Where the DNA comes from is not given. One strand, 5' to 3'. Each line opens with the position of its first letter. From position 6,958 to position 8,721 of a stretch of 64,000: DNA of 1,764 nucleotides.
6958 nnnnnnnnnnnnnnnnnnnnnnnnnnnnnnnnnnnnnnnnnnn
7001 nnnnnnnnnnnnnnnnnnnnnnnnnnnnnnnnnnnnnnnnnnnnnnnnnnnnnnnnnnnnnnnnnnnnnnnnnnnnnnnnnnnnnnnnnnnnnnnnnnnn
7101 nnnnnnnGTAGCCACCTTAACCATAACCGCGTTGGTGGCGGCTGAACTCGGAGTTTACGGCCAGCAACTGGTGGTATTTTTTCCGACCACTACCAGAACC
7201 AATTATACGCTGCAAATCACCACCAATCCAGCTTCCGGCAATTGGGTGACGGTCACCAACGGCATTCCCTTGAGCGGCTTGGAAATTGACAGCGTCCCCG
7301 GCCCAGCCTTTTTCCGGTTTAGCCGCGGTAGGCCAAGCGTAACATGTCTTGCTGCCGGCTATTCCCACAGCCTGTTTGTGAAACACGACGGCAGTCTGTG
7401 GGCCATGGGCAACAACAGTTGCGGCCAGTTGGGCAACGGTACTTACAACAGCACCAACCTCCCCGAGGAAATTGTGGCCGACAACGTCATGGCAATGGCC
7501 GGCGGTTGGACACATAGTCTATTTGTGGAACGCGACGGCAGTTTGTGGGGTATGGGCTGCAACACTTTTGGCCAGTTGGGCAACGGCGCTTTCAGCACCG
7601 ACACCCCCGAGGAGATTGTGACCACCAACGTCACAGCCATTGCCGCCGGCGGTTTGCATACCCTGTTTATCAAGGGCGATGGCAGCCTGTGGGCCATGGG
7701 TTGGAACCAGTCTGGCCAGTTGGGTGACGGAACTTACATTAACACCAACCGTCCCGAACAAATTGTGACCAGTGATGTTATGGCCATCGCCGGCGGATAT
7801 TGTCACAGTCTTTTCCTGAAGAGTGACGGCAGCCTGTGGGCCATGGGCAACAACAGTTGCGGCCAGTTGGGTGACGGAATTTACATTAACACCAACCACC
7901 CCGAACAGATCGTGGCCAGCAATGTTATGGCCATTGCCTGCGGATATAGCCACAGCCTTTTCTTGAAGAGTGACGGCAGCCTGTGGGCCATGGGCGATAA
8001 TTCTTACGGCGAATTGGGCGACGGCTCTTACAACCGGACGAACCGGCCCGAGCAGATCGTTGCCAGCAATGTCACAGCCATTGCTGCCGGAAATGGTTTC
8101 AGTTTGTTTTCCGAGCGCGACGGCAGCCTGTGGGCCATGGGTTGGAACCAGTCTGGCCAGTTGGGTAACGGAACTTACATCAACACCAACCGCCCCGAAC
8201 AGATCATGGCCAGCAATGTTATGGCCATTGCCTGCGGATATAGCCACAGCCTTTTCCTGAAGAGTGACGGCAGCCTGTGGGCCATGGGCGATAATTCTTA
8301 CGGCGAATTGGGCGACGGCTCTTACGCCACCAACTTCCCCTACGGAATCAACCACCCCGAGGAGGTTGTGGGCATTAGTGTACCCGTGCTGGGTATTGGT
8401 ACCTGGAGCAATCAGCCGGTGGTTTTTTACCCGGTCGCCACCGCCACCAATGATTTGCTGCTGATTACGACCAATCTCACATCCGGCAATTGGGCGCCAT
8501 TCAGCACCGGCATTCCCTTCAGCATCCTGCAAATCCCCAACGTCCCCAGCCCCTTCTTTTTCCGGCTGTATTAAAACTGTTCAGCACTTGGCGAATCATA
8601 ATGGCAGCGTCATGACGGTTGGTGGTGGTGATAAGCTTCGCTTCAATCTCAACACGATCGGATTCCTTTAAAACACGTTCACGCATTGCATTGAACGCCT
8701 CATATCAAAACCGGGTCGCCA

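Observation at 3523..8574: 1683-aa secreted protein fusing a sedolisin protease to two unrelated seven-bladed repeat arrays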

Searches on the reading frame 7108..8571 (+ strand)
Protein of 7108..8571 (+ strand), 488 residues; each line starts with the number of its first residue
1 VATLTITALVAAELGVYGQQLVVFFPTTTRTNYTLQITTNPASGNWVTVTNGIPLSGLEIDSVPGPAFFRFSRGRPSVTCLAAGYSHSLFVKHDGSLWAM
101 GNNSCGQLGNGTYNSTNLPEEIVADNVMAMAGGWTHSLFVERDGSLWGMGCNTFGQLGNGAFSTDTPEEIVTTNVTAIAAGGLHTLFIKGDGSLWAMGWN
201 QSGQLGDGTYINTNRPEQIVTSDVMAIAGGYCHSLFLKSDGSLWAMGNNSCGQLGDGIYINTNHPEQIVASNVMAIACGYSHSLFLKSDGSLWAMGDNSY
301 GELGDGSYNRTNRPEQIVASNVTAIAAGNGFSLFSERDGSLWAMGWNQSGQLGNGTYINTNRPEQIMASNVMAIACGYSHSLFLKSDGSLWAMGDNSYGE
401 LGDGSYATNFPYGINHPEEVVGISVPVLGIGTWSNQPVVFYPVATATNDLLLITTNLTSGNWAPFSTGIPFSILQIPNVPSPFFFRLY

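Call 26: find_homologous_proteins(query=window:7108-8571:+, max_evalue=1e-10)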
Query window:7108-8571:+ (488 aa): 7788 proteins with E <= 1e-10 among 8000 candidates; the best 120 are listed.
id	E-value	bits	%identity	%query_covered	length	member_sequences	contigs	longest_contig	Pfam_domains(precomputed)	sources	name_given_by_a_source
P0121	7.4e-284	960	57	73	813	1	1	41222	PF00415.25,PF13540.13,PF25384.2,PF25390.2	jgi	jgi:alpha-tubulin suppressor-like RCC1 family protein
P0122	4.1e-269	911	65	72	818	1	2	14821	PF00415.25,PF13540.13,PF25384.2,PF25390.2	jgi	jgi:alpha-tubulin suppressor-like RCC1 family protein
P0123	8.4e-259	877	58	73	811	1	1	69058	PF00415.25,PF13540.13,PF25384.2,PF25390.2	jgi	jgi:alpha-tubulin suppressor-like RCC1 family protein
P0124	1.7e-242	824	63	70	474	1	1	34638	PF07494.18,PF00415.25,PF13540.13,PF25384.2,PF25390.2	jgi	jgi:alpha-tubulin suppressor-like RCC1 family protein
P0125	3.0e-242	823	59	88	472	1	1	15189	PF07494.18,PF00415.25,PF13540.13,PF25384.2,PF25390.2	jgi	jgi:alpha-tubulin suppressor-like RCC1 family protein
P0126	1.0e-237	808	55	80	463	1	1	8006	PF00415.25,PF13540.13,PF25384.2,PF25390.2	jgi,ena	-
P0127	3.7e-227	773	58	73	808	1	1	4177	PF00415.25,PF13540.13,PF25384.2,PF25390.2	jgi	jgi:alpha-tubulin suppressor-like RCC1 family protein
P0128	1.8e-226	771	56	69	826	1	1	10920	PF00415.25,PF13540.13,PF14517.13,PF25384.2,PF25390.2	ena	-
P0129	3.8e-224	763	55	85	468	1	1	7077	PF07494.18,PF00415.25,PF13540.13,PF25384.2,PF25390.2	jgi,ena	-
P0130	8.9e-218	742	59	73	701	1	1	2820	PF00415.25,PF13540.13,PF25384.2,PF25390.2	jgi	jgi:alpha-tubulin suppressor-like RCC1 family protein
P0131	6.6e-215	733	55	69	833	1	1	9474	PF00415.25,PF13540.13,PF25384.2,PF25390.2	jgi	jgi:alpha-tubulin suppressor-like RCC1 family protein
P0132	1.1e-211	722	54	81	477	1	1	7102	PF00415.25,PF13540.13,PF25384.2,PF25390.2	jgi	jgi:alpha-tubulin suppressor-like RCC1 family protein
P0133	3.5e-211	720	57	80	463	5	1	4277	PF00415.25,PF13540.13,PF25384.2,PF25390.2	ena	-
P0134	2.1e-201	688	46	67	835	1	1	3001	PF07494.18,PF00415.25,PF13540.13,PF25384.2,PF25390.2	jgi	-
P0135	1.8e-197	675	57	72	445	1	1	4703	PF00415.25,PF14668.12,PF13540.13,PF25384.2,PF25390.2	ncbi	-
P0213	2.2e-153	530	54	100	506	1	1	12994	PF00415.25,PF13540.13,PF25384.2,PF25390.2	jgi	-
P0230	2.2e-148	513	56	97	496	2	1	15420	PF00415.25,PF13540.13,PF25384.2,PF25390.2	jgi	jgi:alpha-tubulin suppressor-like RCC1 family protein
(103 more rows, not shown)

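Call 28: search_protein_families(library=pfam, proteins=[P0230], max_evalue=0.1)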
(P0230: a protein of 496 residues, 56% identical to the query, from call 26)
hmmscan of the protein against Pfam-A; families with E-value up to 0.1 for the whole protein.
P0230 (496 aa): 7 families
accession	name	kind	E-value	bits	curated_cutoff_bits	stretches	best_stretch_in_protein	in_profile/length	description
PF25390.1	WD40_RLD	-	4e-85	286.7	150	2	66-260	89-291/363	RCC1-like domain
PF13540.12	RCC1_2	-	5.7e-61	201.3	22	7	168-197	1-30/30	Regulator of chromosome condensation (RCC1) repeat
PF00415.24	RCC1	-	9.9e-54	180.2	21.7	7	184-230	1-50/50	Regulator of chromosome condensation (RCC1) repeat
PF07494.17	Reg_prop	-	5e-05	23.5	20.4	0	320-338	4-22/24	Two component regulator propeller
PF25384.1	Alsin_RLD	-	5.8e-05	23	100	1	121-219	224-324/405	Alsin RCC1-like domain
PF14517.12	Tachylectin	-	9.1e-05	22.8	29.8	1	126-241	35-148/230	Tachylectin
PF16380.10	BT_4170-like_C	-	0.0037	17.5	30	1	233-270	54-91/142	Rhamnogalacturonan lyase BT_4170-like, C-terminal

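Call 42: predict_structure(alignment_id=A2)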
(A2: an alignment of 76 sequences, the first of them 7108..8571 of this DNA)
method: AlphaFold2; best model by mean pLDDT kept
length: 488 residues; sequences in the alignment: 76
mean_pLDDT: 85.1   pTM: 0.78
mean pLDDT of the five models: 85.1, 83.8, 83.6, 83.0, 82.6
residues with pLDDT >= 90: 326; 70-90: 38; 50-70: 78; < 50: 46
segments of 3 or more residues with pLDDT < 50: 1-11, 27-31, 51-64, 424-427, 443-447, 468-473
pLDDT, mean of each block of 10 residues (from residue 1): 43 54 51 62 65 40 55 70 98 94 98 97 96 98 98 94 95 98 98 98 98 97 98 99 99 98 98 98 99 99 98 98 98 98 98 97 96 97 93 97 81 88 59 67 51 79 63 51 71
secondary structure, 60 per line:
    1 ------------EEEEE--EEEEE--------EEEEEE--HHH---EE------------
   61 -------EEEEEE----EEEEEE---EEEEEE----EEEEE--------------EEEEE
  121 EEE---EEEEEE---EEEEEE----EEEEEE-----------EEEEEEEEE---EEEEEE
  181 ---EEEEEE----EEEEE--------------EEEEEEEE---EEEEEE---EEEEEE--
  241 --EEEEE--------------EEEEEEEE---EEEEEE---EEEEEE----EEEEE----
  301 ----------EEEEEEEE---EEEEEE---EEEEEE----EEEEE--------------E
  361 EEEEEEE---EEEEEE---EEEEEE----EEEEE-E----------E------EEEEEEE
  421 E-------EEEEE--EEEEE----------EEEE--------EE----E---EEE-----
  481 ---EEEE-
elements in order: E13-17 E20-24 E33-38 E68-73 E78-83 E87-92 E97-101 E116-123 E127-132 E136-141 E146-151 E163-171 E175-180 E184-189 E194-198 E213-220 E224-229 E233-238 E243-247 E262-269 E273-278 E282-287 E292-296 E311-318 E322-327 E331-336 E341-345 E360-367 E371-376 E380-385 E390-394 E414-421 E429-433 E436-440 E451-454 E473-475 E484-487

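Call 46: fold_search(model_id=the predicted structure, library=pdb)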
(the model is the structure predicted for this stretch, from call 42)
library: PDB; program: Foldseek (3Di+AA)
matches with E <= 10: 1325; with E <= 0.001: 901
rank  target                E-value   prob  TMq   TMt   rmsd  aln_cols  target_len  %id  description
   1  4nc4_A                2.9e-38  1.00  0.68  0.89   2.0       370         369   25  Crystal structure of photoreceptor AtUVR8 mutant W285F and light-induced structural changes at 120K (released 2016-10-26)
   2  4d9s_A                6.1e-38  1.00  0.68  0.86   2.0       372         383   25  Crystal structure of Arabidopsis thaliana UVR8 (UV Resistance locus 8) (released 2012-04-04)
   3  4dnw_B                7.2e-38  1.00  0.68  0.88   4.1       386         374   25  Crystal structure of UVB-resistance protein UVR8 (released 2012-03-07)
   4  4dnw_A                1.0e-37  1.00  0.67  0.88   1.9       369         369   25  Crystal structure of UVB-resistance protein UVR8 (released 2012-03-07)
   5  4dnu                  1.5e-37  1.00  0.68  0.88   1.9       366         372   25  Crystal structure of the W285A mutant of UVB-resistance protein UVR8 (released 2012-03-07)
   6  4d9s_B                1.6e-37  1.00  0.68  0.87   2.1       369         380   26  Crystal structure of Arabidopsis thaliana UVR8 (UV Resistance locus 8) (released 2012-04-04)
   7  4dnv_B                3.2e-37  1.00  0.67  0.88   2.2       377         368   25  Crystal structure of the W285F mutant of UVB-resistance protein UVR8 (released 2012-03-07)
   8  6xzl                  3.9e-37  1.00  0.68  0.88   2.0       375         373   26  Arabidopsis UV-B photoreceptor UVR8 mutant D96N D107N (released 2021-01-13)
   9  6dd7_A                1.0e-36  1.00  0.68  0.90   2.0       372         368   26  Crystal structure of plant UVB photoreceptor UVR8 from in situ serial Laue diffraction (released 2018-07-18)
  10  8gqe_B                3.6e-36  1.00  0.68  0.85   2.1       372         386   26  Crystal structure of the W285A mutant of UVR8 in complex with RUP2 (released 2022-09-14)
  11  6xzm_A                4.5e-36  1.00  0.67  0.89   2.0       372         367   26  Arabidopsis UV-B photoreceptor UVR8 mutant D96N D107N W285A (released 2021-01-13)
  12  6xzn_A                4.5e-36  1.00  0.67  0.88   2.2       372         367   25  Arabidopsis UV-B photoreceptor UVR8 mutant G101S W285A (released 2021-01-13)
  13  4dnv_A                5.0e-36  1.00  0.68  0.89   2.2       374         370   26  Crystal structure of the W285F mutant of UVB-resistance protein UVR8 (released 2012-03-07)
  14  7vgg_B                3.8e-35  1.00  0.68  0.87   2.0       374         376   26  Cryo-EM structure of Ultraviolet-B activated UVR8 in complex with COP1 (released 2022-05-04)
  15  6xzn_B                1.2e-34  1.00  0.67  0.90   2.0       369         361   25  Arabidopsis UV-B photoreceptor UVR8 mutant G101S W285A (released 2021-01-13)
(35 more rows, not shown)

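Call 52: find_encoding_contigs(protein=P0213, flank=8000, max_places=2)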
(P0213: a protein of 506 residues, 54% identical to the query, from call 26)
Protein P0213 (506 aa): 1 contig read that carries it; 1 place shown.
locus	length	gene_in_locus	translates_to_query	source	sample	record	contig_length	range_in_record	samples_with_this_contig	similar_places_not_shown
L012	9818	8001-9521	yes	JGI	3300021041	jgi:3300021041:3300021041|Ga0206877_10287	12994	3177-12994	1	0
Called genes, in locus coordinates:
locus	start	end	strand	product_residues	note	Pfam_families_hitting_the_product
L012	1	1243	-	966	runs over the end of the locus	PF09286:Pro-kuma_activ, PF19190:BACON_2 (faint)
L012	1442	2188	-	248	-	PF00590:TP_methylase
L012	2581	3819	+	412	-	PF14294:DUF4372, PF01609:DDE_Tnp_1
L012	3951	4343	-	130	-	-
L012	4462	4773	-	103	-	PF05016:ParE_toxin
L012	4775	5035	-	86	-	PF09386:ParD, PF21983:NikA-like (weak)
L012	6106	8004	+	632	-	PF09286:Pro-kuma_activ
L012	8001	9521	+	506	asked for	PF25390:WD40_RLD, PF13540:RCC1_2 (weak), PF00415:RCC1 (weak), PF13540:RCC1_2, PF25390:WD40_RLD, PF00415:RCC1, PF00415:RCC1, PF13540:RCC1_2, +5 more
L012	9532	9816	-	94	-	?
